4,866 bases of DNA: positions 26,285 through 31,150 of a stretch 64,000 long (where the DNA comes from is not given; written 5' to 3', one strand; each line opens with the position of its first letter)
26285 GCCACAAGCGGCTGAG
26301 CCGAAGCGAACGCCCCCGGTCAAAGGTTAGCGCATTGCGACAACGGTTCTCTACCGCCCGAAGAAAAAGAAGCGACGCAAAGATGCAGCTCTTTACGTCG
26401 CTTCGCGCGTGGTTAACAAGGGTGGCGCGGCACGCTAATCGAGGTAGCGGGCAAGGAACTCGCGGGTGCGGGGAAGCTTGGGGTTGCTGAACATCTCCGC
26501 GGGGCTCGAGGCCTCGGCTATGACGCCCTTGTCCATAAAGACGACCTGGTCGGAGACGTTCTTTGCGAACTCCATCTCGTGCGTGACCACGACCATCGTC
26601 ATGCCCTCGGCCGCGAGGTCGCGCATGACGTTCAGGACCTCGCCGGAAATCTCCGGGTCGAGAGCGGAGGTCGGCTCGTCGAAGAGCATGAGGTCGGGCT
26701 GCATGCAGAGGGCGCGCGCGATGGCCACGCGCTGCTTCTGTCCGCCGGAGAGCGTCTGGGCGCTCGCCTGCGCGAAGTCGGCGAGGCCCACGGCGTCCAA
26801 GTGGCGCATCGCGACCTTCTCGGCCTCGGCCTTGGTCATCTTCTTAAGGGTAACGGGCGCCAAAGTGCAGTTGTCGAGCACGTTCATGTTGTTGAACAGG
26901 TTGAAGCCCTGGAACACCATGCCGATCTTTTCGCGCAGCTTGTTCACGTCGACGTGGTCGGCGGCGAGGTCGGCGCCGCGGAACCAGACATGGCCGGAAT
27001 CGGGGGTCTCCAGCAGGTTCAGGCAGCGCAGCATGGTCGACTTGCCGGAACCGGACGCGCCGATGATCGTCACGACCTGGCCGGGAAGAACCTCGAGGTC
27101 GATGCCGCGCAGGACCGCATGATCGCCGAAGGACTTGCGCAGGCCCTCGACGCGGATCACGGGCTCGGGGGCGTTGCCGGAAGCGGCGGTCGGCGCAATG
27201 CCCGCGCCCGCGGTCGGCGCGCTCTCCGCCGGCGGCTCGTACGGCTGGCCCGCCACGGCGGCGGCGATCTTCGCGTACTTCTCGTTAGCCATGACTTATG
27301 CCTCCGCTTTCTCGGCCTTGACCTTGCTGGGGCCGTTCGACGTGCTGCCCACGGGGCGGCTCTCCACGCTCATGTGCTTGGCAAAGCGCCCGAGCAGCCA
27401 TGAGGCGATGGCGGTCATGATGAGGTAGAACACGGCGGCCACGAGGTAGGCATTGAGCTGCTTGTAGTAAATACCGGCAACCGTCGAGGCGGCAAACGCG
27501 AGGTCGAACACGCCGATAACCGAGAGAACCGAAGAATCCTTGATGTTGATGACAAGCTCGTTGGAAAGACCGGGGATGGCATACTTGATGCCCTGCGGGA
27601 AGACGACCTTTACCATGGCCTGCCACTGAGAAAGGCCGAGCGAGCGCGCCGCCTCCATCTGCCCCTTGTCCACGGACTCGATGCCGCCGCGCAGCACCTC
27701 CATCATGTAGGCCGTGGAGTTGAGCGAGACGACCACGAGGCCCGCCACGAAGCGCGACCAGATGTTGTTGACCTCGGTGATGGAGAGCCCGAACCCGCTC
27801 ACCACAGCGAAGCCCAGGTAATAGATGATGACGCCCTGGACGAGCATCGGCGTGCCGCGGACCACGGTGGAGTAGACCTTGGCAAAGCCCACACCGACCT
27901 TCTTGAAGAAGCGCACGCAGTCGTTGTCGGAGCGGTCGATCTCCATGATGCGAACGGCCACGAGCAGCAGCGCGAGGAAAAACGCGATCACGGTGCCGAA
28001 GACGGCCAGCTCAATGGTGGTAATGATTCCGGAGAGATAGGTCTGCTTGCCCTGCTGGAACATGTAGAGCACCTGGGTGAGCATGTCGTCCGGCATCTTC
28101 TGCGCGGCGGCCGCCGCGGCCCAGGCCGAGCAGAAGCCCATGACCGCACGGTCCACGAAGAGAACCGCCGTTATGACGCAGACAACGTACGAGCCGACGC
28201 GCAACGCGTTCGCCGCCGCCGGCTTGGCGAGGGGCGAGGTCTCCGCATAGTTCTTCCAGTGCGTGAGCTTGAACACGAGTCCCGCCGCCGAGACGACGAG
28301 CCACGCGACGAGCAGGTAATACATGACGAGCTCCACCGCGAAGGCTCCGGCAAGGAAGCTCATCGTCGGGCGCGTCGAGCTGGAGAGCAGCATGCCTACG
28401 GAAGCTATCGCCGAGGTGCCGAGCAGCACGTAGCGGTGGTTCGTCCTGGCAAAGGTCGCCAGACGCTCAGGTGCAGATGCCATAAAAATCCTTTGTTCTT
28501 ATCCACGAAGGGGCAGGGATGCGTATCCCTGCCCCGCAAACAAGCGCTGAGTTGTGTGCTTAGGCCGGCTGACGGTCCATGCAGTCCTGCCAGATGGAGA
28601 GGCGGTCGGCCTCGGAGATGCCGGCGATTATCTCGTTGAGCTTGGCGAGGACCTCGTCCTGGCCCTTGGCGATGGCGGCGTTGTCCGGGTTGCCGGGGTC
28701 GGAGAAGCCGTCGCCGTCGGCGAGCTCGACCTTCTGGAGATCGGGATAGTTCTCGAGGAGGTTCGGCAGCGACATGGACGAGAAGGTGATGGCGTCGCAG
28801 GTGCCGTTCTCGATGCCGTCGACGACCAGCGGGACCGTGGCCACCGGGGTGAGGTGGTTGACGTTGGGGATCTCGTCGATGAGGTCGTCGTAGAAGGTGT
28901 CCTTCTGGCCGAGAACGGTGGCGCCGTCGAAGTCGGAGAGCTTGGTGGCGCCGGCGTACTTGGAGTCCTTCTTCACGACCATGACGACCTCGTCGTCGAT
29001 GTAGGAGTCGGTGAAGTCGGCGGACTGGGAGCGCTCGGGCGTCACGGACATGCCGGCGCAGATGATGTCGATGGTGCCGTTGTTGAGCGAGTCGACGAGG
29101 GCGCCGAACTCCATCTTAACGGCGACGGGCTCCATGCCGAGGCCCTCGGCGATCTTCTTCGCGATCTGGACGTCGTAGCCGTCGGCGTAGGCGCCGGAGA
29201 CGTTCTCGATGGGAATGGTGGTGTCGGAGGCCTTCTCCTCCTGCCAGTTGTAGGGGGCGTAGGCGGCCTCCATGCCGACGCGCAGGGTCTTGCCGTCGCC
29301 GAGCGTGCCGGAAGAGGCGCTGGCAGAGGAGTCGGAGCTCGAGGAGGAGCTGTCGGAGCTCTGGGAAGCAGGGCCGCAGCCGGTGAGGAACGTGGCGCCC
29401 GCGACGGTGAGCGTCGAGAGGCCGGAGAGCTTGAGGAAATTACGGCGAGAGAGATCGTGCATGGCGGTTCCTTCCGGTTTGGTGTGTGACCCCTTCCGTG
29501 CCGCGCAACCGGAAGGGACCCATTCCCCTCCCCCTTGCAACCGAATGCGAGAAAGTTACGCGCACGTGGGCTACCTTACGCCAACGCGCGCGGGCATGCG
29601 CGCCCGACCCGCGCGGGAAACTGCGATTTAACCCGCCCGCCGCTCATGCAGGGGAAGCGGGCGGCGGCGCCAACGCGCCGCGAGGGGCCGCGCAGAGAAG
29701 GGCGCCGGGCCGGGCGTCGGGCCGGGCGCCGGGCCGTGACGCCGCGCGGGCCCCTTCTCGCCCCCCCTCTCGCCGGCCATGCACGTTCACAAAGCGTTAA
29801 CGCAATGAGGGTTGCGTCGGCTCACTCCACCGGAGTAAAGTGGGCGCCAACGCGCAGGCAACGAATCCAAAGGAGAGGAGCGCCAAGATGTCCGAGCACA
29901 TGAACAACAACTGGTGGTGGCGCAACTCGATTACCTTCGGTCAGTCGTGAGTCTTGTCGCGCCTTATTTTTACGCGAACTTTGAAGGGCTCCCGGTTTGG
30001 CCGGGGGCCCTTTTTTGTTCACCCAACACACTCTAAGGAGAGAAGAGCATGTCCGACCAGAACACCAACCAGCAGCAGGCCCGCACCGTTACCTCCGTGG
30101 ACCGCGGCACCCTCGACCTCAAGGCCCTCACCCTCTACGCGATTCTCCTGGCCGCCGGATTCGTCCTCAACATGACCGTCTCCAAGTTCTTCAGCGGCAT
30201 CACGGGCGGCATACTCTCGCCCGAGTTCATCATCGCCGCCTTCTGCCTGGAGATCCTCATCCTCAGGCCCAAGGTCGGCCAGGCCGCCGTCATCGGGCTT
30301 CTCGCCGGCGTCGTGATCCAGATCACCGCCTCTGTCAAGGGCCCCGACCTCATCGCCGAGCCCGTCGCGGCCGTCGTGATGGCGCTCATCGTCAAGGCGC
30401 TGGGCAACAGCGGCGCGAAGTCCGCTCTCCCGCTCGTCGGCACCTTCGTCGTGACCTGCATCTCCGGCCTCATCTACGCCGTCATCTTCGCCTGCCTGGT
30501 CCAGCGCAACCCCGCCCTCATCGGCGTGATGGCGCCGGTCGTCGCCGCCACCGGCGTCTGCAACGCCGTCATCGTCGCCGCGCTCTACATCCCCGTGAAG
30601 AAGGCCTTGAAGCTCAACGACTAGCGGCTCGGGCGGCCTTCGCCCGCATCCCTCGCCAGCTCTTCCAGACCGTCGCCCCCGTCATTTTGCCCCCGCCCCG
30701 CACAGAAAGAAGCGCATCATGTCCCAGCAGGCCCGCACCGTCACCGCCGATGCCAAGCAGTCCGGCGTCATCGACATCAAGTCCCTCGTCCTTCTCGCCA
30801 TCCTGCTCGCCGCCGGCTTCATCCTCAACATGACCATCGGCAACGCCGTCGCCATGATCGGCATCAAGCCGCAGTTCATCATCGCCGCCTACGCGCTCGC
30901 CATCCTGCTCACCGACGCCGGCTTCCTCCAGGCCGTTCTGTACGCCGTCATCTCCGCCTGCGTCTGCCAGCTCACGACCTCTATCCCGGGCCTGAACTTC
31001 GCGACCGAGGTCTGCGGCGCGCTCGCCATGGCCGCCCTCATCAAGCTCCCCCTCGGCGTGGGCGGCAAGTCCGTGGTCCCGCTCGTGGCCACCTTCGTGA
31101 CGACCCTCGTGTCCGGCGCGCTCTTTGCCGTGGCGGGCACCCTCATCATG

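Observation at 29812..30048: Unannotated Trp-codon leader peptide plus terminator: a ribosome-mediated attenuator in front of a tryptophan-type ECF transporter operon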

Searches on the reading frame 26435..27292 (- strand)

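Call 6: search_protein_families(library=pfam, proteins=[window:26435-27292:-])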
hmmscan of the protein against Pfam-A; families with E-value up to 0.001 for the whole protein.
window:26435-27292:- (285 aa): 5 families
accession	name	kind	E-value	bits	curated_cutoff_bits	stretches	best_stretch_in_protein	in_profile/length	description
PF00005.33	ABC_tran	-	9.3e-36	123.9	25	1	61-209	1-137/137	ABC transporter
PF13304.12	AAA_21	-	9.5e-10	39.4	27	1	187-240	244-300/304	AAA domain, putative AbiEii toxin, Type IV TA system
PF02463.25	SMC_N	-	3.2e-07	30.4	40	1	72-250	25-209/220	RecF/RecN/SMC N terminal domain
PF09818.15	ABC_ATPase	-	8.7e-05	22.1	23.2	0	174-220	151-197/283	P-loop domain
PF13555.12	AAA_29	-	0.00095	19.3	27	0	71-99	22-50/61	P-loop containing region of AAA domain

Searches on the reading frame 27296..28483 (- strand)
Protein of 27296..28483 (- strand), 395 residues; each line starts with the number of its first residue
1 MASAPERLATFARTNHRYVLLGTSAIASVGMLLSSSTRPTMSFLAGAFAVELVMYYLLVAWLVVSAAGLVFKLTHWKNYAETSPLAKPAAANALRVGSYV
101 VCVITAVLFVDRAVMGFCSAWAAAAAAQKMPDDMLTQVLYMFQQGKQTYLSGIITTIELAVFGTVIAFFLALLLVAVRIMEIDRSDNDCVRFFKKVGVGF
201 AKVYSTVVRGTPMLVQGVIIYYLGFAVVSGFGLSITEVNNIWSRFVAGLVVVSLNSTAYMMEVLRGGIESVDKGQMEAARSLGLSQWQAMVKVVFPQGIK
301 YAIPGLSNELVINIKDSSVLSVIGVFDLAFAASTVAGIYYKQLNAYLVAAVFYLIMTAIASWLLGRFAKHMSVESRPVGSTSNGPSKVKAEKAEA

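Call 6: search_protein_families(library=pfam, proteins=[window:27296-28483:-])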
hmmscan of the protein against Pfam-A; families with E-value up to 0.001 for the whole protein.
window:27296-28483:- (395 aa): 1 family
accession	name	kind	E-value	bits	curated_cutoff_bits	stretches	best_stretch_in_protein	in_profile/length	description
PF00528.27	BPD_transp_1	-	7.1e-23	81.7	26.4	1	196-372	15-183/184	Binding-protein-dependent transport system inner membrane component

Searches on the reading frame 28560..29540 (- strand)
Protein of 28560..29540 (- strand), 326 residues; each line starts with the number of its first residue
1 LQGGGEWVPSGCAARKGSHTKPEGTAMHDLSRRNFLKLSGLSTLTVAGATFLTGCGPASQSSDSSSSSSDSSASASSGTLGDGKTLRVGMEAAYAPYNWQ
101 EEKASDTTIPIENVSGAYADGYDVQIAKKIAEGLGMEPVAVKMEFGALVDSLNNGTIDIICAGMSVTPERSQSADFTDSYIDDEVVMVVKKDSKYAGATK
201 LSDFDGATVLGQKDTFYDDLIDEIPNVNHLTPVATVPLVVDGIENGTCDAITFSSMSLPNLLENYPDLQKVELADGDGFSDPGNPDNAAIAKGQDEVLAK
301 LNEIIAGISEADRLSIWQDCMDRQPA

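Call 6: search_protein_families(library=pfam, proteins=[window:28560-29540:-])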
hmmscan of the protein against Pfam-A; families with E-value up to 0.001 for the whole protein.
window:28560-29540:- (326 aa): 2 families
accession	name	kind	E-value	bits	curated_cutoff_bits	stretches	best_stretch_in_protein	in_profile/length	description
PF00497.25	SBP_bac_3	-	6.4e-26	91.1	26.4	1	86-314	1-122/132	Bacterial extracellular solute-binding proteins, family 3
PF10613.14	Lig_chan-Glu_bd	-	2.4e-05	24.8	30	1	144-192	66-114/115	Ligated ion channel L-glutamate- and glycine-binding site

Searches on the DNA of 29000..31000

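Call 4: search_rna_families(source=window, start=29000, end=31000, threshold=evalue, max_evalue=10, show_alignments=3)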
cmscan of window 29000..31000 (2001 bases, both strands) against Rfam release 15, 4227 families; matches with E-value up to 10: 20.
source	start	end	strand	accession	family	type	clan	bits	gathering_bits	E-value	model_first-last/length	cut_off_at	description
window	29492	29565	-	RF02945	Corio-PBP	Gene; sRNA;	-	92.2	63.5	3.1e-19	1-74/74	no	Corio-PBP RNA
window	29925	30016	+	RF02233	sX14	Gene; sRNA;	-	25.7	80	0.037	1-92/92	no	Xanthomonas sRNA sX14/Xoo3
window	30845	30967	-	RF00312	snoZ206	Gene; snRNA; snoRNA; CD-box;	-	24.1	50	0.16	1-129/129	no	Small nucleolar RNA Z206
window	29982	30018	+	RF00489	ctRNA_p42d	Gene; antisense;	-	21.2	50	0.18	1-46/46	no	ctRNA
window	29955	30025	+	RF00519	suhB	Gene; sRNA;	CL00108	21.2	41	0.18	1-77/77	no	Makes More Granules Regulator RNA (mmgR)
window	30206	30268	-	RF01516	v-snoRNA-1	Gene; snRNA; snoRNA; CD-box;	-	18.9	75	0.86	1-65/65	no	Human herpesvirus 1 small nucleolar RNA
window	30271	30398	+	RF02681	Twister-sister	Gene; ribozyme;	-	17.9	34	1.5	1-81/81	no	Twister_sister_ribozyme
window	29583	29664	-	RF02837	anti-hemB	Gene; sRNA;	-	16.6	49.5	0.95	1-81/81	no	Burkholderia RNA 7 (anti-hemB)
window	29904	30015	+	RF02552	RcsR1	Gene; sRNA;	-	16.1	60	4.1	1-96/96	no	RcsR1 sRNA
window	30189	30264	-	RF01134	sR30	Gene; snRNA; snoRNA; CD-box;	-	16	38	0.49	1-57/57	no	Small nucleolar RNA sR30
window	29909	30016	+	RF00513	Trp_leader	Cis-reg; leader;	-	15.7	41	8.3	1-100/100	no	Tryptophan operon leader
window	30240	30297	-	RF01276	sR53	Gene; snRNA; snoRNA; CD-box;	-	15.5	49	1.4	1-60/60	no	Small nucleolar RNA sR53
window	29964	30020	+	RF02353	BjrC68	Gene; sRNA;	-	15.2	39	1.1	1-82/82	no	Bradyrhizobiaceae sRNA BjrC68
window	30405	30453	-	RF01274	sR45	Gene; snRNA; snoRNA; CD-box;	-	15.2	40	4.6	1-55/55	no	Small nucleolar RNA sR45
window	30208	30237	-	RF00095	snoPyro_CD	Gene; snRNA; snoRNA; CD-box;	CL00132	14.8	45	8.9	1-58/58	no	Pyrococcus C/D box small nucleolar RNA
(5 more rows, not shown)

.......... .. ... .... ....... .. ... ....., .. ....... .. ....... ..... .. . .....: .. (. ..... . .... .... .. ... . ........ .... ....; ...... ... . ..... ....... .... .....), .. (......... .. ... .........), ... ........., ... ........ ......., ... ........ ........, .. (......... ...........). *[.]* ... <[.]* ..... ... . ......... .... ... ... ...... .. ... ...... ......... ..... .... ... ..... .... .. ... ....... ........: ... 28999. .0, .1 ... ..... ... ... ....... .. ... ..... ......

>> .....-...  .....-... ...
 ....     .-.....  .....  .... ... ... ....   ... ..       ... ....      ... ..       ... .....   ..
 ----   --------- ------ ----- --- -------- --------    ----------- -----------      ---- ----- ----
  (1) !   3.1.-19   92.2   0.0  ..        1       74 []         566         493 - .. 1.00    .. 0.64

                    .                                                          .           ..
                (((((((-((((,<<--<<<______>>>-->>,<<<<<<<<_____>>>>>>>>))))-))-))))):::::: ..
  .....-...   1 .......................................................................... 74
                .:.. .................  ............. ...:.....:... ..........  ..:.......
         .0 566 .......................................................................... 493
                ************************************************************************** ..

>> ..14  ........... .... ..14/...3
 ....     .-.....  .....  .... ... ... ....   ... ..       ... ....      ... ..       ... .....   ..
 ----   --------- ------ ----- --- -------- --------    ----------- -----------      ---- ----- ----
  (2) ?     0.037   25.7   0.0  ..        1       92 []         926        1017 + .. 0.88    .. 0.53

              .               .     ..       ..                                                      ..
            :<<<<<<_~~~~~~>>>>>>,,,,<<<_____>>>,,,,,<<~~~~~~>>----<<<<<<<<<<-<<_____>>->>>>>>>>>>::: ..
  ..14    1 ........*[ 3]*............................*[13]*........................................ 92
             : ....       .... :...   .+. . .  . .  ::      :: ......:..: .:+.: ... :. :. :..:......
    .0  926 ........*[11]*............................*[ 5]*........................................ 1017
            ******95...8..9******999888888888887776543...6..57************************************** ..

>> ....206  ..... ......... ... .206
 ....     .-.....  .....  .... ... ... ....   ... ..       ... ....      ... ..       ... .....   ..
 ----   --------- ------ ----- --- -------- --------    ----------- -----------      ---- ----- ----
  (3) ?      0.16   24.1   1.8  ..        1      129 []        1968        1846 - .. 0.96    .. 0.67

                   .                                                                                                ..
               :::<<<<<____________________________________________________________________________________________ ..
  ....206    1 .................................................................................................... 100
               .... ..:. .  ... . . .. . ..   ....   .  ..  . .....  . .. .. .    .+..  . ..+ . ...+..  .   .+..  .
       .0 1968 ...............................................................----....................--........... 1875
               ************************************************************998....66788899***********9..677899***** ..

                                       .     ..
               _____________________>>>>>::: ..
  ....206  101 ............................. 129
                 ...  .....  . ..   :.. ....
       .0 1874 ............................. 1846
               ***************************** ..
